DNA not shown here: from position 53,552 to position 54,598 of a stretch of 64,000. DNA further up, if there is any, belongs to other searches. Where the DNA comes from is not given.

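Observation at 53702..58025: Heme-oxygenase-like diiron enzyme, gentisate-dioxygenase-like bicupin and NitT-type importer in one operon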

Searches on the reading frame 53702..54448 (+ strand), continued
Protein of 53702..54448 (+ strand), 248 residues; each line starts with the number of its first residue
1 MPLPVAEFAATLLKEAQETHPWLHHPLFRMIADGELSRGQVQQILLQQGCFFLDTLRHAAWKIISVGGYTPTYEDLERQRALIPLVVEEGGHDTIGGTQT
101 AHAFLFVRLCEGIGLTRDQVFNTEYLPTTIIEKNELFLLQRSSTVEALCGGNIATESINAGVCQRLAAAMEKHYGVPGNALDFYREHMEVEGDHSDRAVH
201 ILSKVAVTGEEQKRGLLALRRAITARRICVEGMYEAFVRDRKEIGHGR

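Call 50: find_encoding_contigs(protein=P0017, flank=9000, max_places=2)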
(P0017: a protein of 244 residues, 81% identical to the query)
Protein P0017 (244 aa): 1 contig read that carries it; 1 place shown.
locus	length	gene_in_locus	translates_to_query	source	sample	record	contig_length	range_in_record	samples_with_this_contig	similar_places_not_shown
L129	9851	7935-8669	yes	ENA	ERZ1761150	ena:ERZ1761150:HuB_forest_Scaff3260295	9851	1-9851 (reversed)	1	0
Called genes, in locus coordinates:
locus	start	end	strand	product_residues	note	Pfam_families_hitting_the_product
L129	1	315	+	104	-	?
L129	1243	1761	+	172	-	-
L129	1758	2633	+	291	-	PF02163:Peptidase_M50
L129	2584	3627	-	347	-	PF03480:DctP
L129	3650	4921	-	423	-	PF06808:DctM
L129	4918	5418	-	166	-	PF04290:DctQ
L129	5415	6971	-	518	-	PF00501:AMP-binding, PF13193:AMP-binding_C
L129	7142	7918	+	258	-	PF00296:Bac_luciferase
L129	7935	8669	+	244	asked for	PF14518:Haem_oxygenas_2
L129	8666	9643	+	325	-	PF12973:Cupin_7 (faint), PF00190:Cupin_1 (faint), PF02041:Auxin_BP (faint), PF02311:AraC_binding (faint), PF07883:Cupin_2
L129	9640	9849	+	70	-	?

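Call 65: search_protein_families(library=ncbifam, proteins=[L008:3662-4639:+, L008:2264-2914:+], max_evalue=0.001)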
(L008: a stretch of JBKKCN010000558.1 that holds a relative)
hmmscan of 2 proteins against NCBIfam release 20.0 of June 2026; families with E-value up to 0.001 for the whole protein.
L008:3662-4639:+ (325 aa): 21 families
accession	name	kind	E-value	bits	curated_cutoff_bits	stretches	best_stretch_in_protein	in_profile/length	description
TIGR01327.1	PGDH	equivalog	1.2e-71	242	454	1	29-318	21-312/525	phosphoglycerate dehydrogenase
NF009714.1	PRK13243.1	equivalog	1.2e-63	215.5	455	1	63-320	59-326/332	glyoxylate reductase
NF005069.0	PRK06487.1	equivalog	2.3e-56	191.2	448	1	35-310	35-314/320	2-hydroxyacid dehydrogenase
NF011938.0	PRK15409.1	equivalog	3.3e-48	164.4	492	1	63-320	58-322/324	glyoxylate/hydroxypyruvate reductase GhrB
NF006263.0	PRK08410.1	equivalog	2.4e-45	155.3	389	1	4-309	3-309/311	D-2-hydroxyacid dehydrogenase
NF008759.0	PRK11790.1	equivalog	7.7e-44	150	404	1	25-308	32-318/410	phosphoglycerate dehydrogenase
NF005387.0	PRK06932.1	equivalog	5.6e-40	137.2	492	1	52-308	46-311/314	2-hydroxyacid dehydrogenase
NF041369.1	Dhydh_Halo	equivalog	5.4e-38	130.9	400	1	110-310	95-298/305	D-2-hydroxyacid dehydrogenase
NF005750.0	PRK07574.1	equivalog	5.8e-36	124.4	329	1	66-310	109-360/386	NAD-dependent formate dehydrogenase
NF005027.0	PRK06436.1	equivalog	1.1e-31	110.1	261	1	83-310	61-283/303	2-hydroxyacid dehydrogenase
NF000492.1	vanH_gen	exception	4.2e-31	108.2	540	1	83-293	78-297/312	D-lactate dehydrogenase VanH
NF000004.1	vanH-D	exception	7.6e-26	91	550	1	83-287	84-297/323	D-lactate dehydrogenase VanH-D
NF000371.1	vanH_Agroup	exception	2.7e-24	86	700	1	78-301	78-310/322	VanH-A/VanH-Pt family D-lactate dehydrogenase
NF001309.0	PRK00257.1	equivalog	3.7e-23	82.1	434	1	139-286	111-258/379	4-phosphoerythronate dehydrogenase PdxB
NF000128.1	vanH-Sc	exception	8.1e-22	77.8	650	1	83-264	98-275/337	D-lactate dehydrogenase VanH-Sc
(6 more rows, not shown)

L008:2264-2914:+ (216 aa): 0 families

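Call 71: search_protein_families(library=pfam, proteins=[P0185, P0229, P0265, P0146, P0147, P0149], max_evalue=0.001)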
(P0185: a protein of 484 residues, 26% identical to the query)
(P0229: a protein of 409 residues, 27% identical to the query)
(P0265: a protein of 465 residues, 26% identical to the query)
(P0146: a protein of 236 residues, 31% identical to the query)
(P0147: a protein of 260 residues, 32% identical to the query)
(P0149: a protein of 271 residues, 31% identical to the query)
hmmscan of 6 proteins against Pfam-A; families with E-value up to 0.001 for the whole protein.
P0185 (484 aa): 2 families
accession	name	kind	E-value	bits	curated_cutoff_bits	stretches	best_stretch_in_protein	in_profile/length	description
PF14518.11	Haem_oxygenas_2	-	4.2e-21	76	28.9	2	300-463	8-169/177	Iron-containing redox enzyme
PF03070.21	TENA_THI-4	-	2.7e-08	34.3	22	1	280-390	19-125/210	TENA/THI-4/PQQC family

P0229 (409 aa): 2 families
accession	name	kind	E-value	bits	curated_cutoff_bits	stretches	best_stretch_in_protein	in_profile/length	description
PF14518.11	Haem_oxygenas_2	-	2.9e-24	86.3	28.9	1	222-383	15-176/177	Iron-containing redox enzyme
PF03070.21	TENA_THI-4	-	2.4e-12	47.5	22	1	189-361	12-179/210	TENA/THI-4/PQQC family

P0265 (465 aa): 2 families
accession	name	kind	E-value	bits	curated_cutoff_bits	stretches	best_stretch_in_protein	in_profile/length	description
PF14518.11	Haem_oxygenas_2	-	3.6e-16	59.9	28.9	2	77-210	34-176/177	Iron-containing redox enzyme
PF03070.21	TENA_THI-4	-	7.4e-05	23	22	0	252-441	10-204/210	TENA/THI-4/PQQC family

P0146 (236 aa): 2 families
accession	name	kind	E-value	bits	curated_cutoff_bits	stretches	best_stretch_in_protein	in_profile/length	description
PF14518.11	Haem_oxygenas_2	-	4.7e-24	85.6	28.9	1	40-218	3-175/177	Iron-containing redox enzyme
PF03070.21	TENA_THI-4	-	0.00028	21.2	22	1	19-227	12-208/210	TENA/THI-4/PQQC family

P0147 (260 aa): 2 families
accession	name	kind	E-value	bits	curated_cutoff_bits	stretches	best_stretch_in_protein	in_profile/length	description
PF14518.11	Haem_oxygenas_2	-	1.3e-17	64.7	28.9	1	51-222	2-175/177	Iron-containing redox enzyme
PF03070.21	TENA_THI-4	-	1e-16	61.8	22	1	27-151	8-128/210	TENA/THI-4/PQQC family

P0149 (271 aa): 2 families
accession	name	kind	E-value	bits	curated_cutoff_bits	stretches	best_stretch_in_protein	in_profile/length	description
PF03070.21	TENA_THI-4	-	2.5e-14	54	22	1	31-226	7-204/210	TENA/THI-4/PQQC family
PF14518.11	Haem_oxygenas_2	-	1.1e-08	35.5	28.9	1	56-228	3-175/177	Iron-containing redox enzyme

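Call 75: find_encoding_contigs(protein=P0002, flank=4000, max_places=2)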
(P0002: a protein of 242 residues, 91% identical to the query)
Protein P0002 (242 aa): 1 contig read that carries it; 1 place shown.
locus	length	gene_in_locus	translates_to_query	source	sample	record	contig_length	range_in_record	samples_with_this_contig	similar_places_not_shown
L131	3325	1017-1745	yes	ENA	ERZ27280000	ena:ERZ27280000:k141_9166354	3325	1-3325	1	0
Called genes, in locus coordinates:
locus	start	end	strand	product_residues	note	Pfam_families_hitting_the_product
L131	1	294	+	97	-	?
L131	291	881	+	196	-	PF03167:UDG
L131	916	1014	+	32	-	-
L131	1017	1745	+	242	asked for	PF03070:TENA_THI-4 (weak), PF14518:Haem_oxygenas_2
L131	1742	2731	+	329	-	PF00389:2-Hacid_dh, PF02826:2-Hacid_dh_C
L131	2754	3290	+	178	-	PF07883:Cupin_2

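Call 76: find_encoding_contigs(protein=P0005, flank=5000, max_places=2)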
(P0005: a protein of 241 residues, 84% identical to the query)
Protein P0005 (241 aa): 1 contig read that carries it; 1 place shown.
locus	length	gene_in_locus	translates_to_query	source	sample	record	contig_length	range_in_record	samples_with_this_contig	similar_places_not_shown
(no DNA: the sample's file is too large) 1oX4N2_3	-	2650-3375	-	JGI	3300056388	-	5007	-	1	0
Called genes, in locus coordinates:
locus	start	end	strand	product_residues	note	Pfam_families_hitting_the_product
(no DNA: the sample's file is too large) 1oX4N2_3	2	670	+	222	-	?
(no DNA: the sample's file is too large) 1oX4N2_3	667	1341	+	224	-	PF02592:Vut_1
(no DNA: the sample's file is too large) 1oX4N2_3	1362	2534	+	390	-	PF02771:Acyl-CoA_dh_N, PF02770:Acyl-CoA_dh_M, PF00441:Acyl-CoA_dh_1, PF08028:Acyl-CoA_dh_2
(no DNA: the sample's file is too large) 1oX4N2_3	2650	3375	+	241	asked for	PF03070:TENA_THI-4 (weak), PF14518:Haem_oxygenas_2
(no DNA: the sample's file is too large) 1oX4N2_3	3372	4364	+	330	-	PF00389:2-Hacid_dh, PF02826:2-Hacid_dh_C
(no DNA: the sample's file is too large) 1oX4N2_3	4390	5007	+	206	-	?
